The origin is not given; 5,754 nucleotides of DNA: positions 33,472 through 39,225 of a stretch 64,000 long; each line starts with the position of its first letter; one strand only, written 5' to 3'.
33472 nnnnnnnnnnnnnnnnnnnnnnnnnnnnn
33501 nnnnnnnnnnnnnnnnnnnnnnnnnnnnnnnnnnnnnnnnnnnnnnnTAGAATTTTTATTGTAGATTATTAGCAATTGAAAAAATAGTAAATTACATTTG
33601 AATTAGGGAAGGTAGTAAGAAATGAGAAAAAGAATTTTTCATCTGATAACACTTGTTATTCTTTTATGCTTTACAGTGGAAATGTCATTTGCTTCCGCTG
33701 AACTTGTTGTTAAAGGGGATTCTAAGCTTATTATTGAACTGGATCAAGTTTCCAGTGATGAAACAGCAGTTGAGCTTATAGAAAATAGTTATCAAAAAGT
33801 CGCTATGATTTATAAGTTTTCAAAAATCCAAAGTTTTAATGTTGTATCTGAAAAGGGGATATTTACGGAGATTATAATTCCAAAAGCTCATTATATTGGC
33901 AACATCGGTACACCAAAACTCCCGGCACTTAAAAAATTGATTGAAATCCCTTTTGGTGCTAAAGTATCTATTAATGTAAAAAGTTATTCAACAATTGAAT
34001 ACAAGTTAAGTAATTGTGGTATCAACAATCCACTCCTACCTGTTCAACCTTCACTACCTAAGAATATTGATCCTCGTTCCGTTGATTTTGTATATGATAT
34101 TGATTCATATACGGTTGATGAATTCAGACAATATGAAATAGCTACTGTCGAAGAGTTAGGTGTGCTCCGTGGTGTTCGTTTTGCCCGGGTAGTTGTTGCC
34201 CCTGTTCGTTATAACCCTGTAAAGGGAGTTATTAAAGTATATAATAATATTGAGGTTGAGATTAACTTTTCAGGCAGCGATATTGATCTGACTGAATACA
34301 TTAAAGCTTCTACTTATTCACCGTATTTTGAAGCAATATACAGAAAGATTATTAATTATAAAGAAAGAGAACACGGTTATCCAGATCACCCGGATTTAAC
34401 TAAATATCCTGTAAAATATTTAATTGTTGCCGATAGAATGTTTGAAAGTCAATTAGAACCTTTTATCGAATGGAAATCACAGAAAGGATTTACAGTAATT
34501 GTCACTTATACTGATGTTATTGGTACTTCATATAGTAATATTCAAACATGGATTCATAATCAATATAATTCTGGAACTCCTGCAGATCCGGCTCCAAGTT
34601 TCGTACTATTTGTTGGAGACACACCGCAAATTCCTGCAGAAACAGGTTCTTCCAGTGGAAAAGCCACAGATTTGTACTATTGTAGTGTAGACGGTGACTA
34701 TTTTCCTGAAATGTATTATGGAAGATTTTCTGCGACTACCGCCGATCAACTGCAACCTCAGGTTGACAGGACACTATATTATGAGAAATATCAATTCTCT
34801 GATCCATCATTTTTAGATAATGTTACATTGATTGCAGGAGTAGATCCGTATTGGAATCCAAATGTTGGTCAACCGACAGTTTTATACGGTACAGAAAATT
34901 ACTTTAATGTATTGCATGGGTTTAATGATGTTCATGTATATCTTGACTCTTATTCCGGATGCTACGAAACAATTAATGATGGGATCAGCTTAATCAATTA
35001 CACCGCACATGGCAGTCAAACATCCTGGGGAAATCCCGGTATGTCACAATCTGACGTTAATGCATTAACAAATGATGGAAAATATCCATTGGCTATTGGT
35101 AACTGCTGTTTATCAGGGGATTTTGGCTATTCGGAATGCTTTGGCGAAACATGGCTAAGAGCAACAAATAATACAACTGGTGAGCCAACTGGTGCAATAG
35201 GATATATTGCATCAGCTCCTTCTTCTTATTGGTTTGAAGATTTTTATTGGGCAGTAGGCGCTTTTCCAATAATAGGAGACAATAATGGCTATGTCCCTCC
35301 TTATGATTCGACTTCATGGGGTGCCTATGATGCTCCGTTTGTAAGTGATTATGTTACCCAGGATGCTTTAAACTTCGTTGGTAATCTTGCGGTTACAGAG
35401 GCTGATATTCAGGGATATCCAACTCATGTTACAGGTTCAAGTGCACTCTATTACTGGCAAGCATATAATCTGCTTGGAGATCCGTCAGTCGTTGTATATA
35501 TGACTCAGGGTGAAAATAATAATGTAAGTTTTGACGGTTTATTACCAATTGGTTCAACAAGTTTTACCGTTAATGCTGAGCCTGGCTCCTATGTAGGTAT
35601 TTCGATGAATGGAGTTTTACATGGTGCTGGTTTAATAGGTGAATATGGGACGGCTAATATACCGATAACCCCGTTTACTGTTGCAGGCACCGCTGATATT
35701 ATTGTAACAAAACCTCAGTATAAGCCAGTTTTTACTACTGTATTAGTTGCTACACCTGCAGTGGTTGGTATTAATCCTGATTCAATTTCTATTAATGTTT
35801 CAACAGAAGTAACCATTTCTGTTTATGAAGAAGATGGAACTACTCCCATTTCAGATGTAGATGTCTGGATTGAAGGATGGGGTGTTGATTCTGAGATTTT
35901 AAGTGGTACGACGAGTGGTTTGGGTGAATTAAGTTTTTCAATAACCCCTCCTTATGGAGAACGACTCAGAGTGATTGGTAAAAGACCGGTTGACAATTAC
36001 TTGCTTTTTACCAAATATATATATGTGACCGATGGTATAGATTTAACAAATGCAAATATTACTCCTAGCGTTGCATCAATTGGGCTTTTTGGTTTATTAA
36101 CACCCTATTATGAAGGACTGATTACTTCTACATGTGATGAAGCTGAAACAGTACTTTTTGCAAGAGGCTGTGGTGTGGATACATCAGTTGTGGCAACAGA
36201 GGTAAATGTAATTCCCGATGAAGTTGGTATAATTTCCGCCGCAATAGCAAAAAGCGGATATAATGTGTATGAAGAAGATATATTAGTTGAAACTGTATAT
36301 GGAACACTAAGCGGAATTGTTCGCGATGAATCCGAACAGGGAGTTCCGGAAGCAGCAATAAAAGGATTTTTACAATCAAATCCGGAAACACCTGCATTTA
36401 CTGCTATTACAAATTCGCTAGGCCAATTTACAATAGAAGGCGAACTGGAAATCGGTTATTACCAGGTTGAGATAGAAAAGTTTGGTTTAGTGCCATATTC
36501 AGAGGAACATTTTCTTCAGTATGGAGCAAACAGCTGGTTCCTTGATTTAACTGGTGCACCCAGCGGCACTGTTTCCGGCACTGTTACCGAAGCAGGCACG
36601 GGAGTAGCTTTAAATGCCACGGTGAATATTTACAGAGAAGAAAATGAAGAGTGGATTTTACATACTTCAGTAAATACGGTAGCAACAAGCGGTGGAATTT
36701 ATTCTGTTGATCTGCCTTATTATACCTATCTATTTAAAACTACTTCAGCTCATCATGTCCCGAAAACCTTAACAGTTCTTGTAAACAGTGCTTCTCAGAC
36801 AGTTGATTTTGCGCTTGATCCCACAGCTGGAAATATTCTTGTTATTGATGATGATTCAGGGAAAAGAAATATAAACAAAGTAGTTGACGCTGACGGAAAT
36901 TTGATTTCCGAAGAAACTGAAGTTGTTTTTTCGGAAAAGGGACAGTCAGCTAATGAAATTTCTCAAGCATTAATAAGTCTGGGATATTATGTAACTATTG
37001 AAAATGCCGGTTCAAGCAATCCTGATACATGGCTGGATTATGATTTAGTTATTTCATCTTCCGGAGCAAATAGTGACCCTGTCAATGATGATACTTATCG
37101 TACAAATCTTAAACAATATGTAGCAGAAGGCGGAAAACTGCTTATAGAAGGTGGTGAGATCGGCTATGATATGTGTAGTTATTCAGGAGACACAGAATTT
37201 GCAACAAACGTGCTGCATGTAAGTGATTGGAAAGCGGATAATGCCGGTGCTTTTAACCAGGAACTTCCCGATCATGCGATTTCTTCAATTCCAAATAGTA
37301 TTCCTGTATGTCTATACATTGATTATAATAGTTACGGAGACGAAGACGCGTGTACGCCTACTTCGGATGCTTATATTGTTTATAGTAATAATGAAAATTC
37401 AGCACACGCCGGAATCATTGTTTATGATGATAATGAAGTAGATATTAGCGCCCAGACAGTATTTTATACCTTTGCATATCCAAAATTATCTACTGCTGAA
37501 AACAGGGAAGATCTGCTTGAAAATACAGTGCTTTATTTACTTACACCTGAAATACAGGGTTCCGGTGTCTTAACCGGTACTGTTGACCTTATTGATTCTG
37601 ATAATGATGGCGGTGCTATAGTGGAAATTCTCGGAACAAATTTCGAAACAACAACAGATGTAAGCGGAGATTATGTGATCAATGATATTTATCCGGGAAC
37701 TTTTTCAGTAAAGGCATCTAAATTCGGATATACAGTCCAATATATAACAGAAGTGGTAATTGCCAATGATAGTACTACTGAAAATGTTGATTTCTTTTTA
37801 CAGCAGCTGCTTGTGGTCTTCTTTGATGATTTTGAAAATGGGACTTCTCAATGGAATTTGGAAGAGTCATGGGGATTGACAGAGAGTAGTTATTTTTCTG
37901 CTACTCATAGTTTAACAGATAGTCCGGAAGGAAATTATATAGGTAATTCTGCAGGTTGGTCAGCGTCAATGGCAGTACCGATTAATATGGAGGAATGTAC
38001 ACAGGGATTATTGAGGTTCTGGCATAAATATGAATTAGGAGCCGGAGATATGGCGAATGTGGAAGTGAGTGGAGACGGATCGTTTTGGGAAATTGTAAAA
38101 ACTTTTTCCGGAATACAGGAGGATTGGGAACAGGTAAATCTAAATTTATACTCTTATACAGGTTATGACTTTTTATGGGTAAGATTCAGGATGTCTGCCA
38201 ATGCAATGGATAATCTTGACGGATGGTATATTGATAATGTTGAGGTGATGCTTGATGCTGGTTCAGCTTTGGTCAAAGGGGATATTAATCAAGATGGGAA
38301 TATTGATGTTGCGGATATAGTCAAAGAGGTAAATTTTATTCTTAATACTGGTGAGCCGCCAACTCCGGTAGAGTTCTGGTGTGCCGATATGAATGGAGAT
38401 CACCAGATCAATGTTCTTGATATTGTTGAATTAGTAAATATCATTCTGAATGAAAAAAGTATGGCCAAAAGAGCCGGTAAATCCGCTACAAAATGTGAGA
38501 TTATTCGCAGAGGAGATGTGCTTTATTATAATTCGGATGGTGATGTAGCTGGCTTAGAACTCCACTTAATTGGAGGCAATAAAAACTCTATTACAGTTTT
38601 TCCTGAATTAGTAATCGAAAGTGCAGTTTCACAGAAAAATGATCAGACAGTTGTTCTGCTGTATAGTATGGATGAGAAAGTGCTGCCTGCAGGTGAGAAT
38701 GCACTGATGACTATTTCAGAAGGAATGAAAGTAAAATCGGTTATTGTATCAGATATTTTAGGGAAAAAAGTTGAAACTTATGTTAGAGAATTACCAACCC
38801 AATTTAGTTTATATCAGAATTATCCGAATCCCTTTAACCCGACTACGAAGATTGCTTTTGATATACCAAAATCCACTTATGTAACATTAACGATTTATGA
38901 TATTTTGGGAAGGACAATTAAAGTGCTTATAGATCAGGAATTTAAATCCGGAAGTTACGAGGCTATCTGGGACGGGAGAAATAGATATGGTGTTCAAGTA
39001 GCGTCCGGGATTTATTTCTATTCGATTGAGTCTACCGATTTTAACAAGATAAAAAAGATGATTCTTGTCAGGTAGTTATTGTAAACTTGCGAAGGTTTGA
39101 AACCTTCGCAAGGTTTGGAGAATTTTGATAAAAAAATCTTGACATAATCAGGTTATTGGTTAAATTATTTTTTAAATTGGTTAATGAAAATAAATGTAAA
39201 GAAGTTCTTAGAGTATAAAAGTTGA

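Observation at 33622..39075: Gingipain-like C25 cysteine protease in a free-living AT-rich FCB bacterium, elaborated with MAM-like, dockerin and cohesin-like modules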

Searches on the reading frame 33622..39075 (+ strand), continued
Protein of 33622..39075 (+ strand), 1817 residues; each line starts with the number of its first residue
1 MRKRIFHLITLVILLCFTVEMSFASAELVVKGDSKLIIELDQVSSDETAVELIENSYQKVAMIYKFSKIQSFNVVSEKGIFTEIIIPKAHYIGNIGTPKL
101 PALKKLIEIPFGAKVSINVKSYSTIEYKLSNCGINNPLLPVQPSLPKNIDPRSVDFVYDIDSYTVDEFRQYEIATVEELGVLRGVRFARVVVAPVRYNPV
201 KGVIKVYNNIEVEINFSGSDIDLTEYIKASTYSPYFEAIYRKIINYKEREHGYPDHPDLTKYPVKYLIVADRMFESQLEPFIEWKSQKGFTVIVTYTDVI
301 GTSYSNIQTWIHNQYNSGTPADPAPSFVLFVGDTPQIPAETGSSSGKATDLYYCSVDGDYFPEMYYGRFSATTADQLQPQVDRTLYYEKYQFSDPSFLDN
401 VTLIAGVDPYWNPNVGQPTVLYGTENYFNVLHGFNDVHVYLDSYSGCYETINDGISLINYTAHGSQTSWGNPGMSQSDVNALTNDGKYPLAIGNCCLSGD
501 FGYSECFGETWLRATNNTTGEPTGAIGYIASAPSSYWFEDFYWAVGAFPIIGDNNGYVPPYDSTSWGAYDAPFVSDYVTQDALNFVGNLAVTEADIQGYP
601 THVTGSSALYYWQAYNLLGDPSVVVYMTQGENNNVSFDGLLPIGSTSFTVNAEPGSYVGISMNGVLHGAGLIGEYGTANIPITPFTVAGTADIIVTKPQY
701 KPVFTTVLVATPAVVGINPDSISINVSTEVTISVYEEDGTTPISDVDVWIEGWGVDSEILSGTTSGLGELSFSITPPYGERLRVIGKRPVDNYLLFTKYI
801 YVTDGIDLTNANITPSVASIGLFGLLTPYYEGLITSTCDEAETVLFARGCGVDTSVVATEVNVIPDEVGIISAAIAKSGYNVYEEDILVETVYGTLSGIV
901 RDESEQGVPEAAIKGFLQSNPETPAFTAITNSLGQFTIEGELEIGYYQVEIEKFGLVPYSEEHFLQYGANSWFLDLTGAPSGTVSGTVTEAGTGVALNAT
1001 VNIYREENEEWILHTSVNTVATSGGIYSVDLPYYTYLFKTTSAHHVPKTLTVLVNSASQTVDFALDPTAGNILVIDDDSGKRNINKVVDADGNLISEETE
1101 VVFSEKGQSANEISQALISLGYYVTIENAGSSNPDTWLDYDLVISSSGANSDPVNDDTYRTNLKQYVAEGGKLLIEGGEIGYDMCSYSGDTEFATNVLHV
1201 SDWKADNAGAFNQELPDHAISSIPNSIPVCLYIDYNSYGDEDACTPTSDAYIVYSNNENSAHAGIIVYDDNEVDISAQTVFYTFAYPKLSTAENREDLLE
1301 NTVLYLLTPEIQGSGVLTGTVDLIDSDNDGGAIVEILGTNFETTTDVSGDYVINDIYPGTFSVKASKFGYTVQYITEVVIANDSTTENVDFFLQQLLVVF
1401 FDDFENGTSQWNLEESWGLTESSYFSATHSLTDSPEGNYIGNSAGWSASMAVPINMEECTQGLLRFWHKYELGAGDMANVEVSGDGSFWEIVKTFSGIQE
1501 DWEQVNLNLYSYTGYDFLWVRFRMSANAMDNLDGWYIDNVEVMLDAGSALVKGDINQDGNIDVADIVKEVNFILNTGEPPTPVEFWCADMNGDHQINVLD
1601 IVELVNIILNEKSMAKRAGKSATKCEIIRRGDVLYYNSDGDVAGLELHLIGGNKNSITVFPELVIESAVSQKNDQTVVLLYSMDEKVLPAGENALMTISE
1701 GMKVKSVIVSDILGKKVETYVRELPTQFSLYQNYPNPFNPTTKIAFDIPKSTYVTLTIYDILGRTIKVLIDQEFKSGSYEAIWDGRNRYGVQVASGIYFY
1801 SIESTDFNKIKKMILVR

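Call 23: search_protein_families(library=pfam, proteins=[P0002, P0022, P0038], max_evalue=0.01)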
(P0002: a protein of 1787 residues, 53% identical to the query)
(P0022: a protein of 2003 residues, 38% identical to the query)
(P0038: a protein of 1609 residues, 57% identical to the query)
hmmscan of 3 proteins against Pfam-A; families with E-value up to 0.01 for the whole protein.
P0002 (1787 aa): 9 families
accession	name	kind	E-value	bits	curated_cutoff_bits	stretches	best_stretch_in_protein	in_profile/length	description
PF01364.23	Peptidase_C25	-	2.1e-58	198.8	23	1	247-596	1-372/374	Peptidase family C25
PF13620.12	CarboxypepD_reg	-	7.9e-21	74.6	32.3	2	1291-1364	6-82/82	Carboxypeptidase regulatory-like domain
PF08126.16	Propeptide_C25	-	3.6e-20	72.4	22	1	43-205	22-176/205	Propeptide_C25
PF03785.20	Peptidase_C25_C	-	9.8e-19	67.4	25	1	603-681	1-79/79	Peptidase family C25, C terminal ig-like domain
PF13860.13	FlgD_ig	-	1e-10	41.9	27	1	1711-1776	9-77/79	FlgD Ig-like domain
PF13715.12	CarbopepD_reg_2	-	1.9e-09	37.9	32.2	1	1290-1357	5-71/88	CarboxypepD_reg-like domain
PF00404.24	Dockerin_1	-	9.8e-09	35.7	22.9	1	1521-1576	1-56/57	Dockerin type I domain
PF18962.6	Por_Secre_tail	-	1.2e-08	35.5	27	1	1704-1784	2-74/75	Secretion system C-terminal sorting domain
PF13585.12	CHU_C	-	0.00073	20.1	27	1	1721-1781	26-80/86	CHU_C Type IX secretion signal domain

P0022 (2003 aa): 9 families
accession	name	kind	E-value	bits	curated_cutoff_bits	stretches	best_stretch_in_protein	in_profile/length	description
PF01364.23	Peptidase_C25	-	7e-55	187.2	23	1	248-597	1-372/374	Peptidase family C25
PF13620.12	CarboxypepD_reg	-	4.9e-29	100.9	32.3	4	1602-1677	2-81/82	Carboxypeptidase regulatory-like domain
PF01483.27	P_proprotein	-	1.4e-17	64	21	1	1714-1804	2-85/86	Proprotein convertase P-domain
PF08126.16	Propeptide_C25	-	2.7e-17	63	22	1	49-209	25-180/205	Propeptide_C25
PF13715.12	CarbopepD_reg_2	-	4.3e-16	59.2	32.2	2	1602-1675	1-74/88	CarboxypepD_reg-like domain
PF03785.20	Peptidase_C25_C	-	9.7e-13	48.2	25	1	604-683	1-78/79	Peptidase family C25, C terminal ig-like domain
PF13860.13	FlgD_ig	-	1.3e-11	44.8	27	1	1930-1989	14-74/79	FlgD Ig-like domain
PF08308.17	PEGA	-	5.7e-06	26.6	20.8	0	1607-1670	5-61/71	PEGA domain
PF18962.6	Por_Secre_tail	-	0.0007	20.3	27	1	1920-1954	2-35/75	Secretion system C-terminal sorting domain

P0038 (1609 aa): 7 families
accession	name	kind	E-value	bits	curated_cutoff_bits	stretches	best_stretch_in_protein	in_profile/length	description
PF01364.23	Peptidase_C25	-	6.1e-56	190.7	23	1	261-610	1-372/374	Peptidase family C25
PF08126.16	Propeptide_C25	-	8.2e-20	71.2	22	1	56-217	21-176/205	Propeptide_C25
PF00041.27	fn3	-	3.8e-08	33.9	25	1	1076-1160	2-81/84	Fibronectin type III domain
PF03785.20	Peptidase_C25_C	-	7.6e-08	32.5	25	1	619-693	3-76/79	Peptidase family C25, C terminal ig-like domain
PF00404.24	Dockerin_1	-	9.6e-07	29.4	22.9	1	1338-1385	1-49/57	Dockerin type I domain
PF18962.6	Por_Secre_tail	-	3e-06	27.9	27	1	1524-1591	2-65/75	Secretion system C-terminal sorting domain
PF16656.11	Pur_ac_phosph_N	-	0.00035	21.5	30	1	1125-1164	59-93/93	Purple acid Phosphatase, N-terminal domain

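Call 56: find_encoding_contigs(protein=P0002, flank=10000, max_places=3)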
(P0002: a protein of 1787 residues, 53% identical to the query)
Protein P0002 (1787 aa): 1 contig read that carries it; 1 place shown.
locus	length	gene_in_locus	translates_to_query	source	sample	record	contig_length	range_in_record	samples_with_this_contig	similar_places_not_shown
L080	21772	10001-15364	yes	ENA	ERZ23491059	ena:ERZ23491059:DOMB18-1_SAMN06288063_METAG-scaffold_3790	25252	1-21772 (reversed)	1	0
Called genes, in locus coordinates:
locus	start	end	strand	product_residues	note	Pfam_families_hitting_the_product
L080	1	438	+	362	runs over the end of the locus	PF00072:Response_reg, PF01339:CheB_methylest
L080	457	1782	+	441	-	PF03705:CheR_N, PF01739:CheR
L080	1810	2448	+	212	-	PF00072:Response_reg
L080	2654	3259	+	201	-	-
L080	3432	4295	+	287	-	PF00892:EamA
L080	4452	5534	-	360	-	PF23400:CARF_Card1 (weak)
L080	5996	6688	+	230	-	PF00072:Response_reg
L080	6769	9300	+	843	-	PF00246:Peptidase_M14, PF13620:CarboxypepD_reg, PF00404:Dockerin_1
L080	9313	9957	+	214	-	-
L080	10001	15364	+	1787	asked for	PF08126:Propeptide_C25, PF01364:Peptidase_C25, PF22904:NOMO1-like_2nd (faint), PF13620:CarboxypepD_reg, PF13715:CarbopepD_reg_2, PF00404:Dockerin_1, PF13860:FlgD_ig, PF18962:Por_Secre_tail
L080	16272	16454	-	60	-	-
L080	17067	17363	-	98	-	-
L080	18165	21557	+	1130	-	PF07675:Cleaved_Adhesin, PF13620:CarboxypepD_reg, PF13860:FlgD_ig (weak), PF18962:Por_Secre_tail (weak)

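Call 57: find_encoding_contigs(protein=P0001, flank=1000, max_places=2)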
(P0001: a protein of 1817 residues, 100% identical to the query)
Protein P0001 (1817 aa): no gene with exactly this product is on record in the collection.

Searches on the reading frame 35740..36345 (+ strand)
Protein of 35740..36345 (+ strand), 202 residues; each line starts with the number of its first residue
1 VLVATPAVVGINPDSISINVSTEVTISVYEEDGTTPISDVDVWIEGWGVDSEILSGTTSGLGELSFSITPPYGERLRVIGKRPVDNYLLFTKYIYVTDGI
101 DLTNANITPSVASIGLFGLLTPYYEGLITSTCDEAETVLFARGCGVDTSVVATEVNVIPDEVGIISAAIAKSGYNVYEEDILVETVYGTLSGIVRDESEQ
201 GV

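Call 9: search_protein_families(library=pfam, proteins=[window:35740-36345:+], max_evalue=10)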
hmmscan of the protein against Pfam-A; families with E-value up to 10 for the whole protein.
window:35740-36345:+ (202 aa): 0 families

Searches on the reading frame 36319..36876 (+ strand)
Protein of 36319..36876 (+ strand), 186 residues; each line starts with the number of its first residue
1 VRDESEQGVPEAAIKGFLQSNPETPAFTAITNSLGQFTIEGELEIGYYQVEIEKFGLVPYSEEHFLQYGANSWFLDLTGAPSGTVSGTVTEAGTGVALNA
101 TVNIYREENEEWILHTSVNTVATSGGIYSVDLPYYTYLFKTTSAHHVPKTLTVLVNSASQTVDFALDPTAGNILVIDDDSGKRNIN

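Call 9: search_protein_families(library=pfam, proteins=[window:36319-36876:+], max_evalue=10)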
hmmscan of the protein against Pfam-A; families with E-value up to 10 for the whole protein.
window:36319-36876:+ (186 aa): 1 family
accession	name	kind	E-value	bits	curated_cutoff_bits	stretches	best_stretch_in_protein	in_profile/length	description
PF13620.12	CarboxypepD_reg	-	4.7e-13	49.7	32.3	2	1-64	6-67/82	Carboxypeptidase regulatory-like domain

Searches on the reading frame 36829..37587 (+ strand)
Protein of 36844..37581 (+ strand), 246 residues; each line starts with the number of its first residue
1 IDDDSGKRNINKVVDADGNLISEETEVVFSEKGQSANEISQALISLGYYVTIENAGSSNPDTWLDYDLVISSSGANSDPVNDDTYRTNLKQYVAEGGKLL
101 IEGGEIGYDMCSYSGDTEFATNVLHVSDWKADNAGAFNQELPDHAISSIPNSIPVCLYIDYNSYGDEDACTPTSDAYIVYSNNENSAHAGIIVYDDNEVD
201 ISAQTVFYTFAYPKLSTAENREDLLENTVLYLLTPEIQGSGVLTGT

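Call 9: search_protein_families(library=pfam, proteins=[window:36844-37581:+], max_evalue=10)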
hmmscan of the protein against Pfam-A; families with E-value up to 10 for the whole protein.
window:36844-37581:+ (246 aa): 0 families

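Call 38: predict_structure(alignment_id=A1)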
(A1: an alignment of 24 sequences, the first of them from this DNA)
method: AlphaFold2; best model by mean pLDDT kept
length: 253 residues; sequences in the alignment: 24
mean_pLDDT: 88.8   pTM: 0.87
mean pLDDT of the five models: 88.8, 86.3, 83.2, 82.9, 80.6
residues with pLDDT >= 90: 172; 70-90: 56; 50-70: 25; < 50: 0
segments of 3 or more residues with pLDDT < 50: none
pLDDT, mean of each block of 10 residues (from residue 1): 93 75 77 77 97 97 96 95 91 96 95 84 95 84 93 95 88 93 89 93 76 95 96 93 61 64
secondary structure, 60 per line:
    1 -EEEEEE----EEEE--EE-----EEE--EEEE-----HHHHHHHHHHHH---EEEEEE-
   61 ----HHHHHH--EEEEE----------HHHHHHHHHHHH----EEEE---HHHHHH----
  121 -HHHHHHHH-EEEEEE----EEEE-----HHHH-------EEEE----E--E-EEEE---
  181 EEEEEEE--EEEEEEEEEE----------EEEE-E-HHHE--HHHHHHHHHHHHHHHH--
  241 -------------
elements in order: E2-7 E12-15 E25-27 E30-33 H39-50 E54-59 H65-70 E73-77 H88-99 E104-107 H111-116 H122-129 E131-136 E141-144 H150-153 E161-164 E174-177 E181-187 E190-199 E210-213 H223-238

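Call 39: search_protein_representatives(protein=window:36844-37581:+)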
Query: 246 residues. Proteins with E-value up to 0.001 (for the whole library): 335; up to 1e-10: 242; up to 1e-30: 98. The best 150 are listed.
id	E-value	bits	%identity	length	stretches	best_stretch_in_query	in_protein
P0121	3.7e-128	442.4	34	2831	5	36-234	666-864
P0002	5.7e-99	346.8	69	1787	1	1-245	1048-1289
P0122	1.2e-95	336.0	47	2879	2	32-245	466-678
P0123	1.1e-91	323.0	63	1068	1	1-245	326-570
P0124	2.2e-89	315.4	44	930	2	31-246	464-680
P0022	9.0e-84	297.1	42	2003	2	13-242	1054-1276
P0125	4.1e-75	268.7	33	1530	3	28-234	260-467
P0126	3.4e-60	219.9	34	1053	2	8-241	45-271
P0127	9.8e-56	205.3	51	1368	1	1-236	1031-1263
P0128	2.6e-54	200.6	44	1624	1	4-245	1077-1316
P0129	1.0e-53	198.7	45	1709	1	1-246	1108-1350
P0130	1.2e-53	198.4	35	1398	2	1-235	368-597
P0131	2.2e-53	197.6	39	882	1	1-240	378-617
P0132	4.0e-53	196.7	31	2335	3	32-246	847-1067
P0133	1.1e-52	195.3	40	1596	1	1-245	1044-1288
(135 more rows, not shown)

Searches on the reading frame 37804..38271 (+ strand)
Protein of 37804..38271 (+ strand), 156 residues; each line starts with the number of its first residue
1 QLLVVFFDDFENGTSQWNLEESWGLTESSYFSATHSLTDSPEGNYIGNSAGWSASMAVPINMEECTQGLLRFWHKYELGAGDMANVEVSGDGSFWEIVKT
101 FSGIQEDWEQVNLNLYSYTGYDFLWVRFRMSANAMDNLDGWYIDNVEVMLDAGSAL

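Call 9: search_protein_families(library=pfam, proteins=[window:37804-38271:+], max_evalue=10)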
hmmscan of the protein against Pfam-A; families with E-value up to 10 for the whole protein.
window:37804-38271:+ (156 aa): 2 families
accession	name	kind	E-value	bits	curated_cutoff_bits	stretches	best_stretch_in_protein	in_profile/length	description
PF20773.4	InhA-like_MAM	-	0.0045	17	26.9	1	99-152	114-166/191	Immune inhibitor A-like, MAM domain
PF21471.3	Reelin_subrepeat-B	-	0.1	12.8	27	1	89-148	65-126/127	Reelin subrepeat B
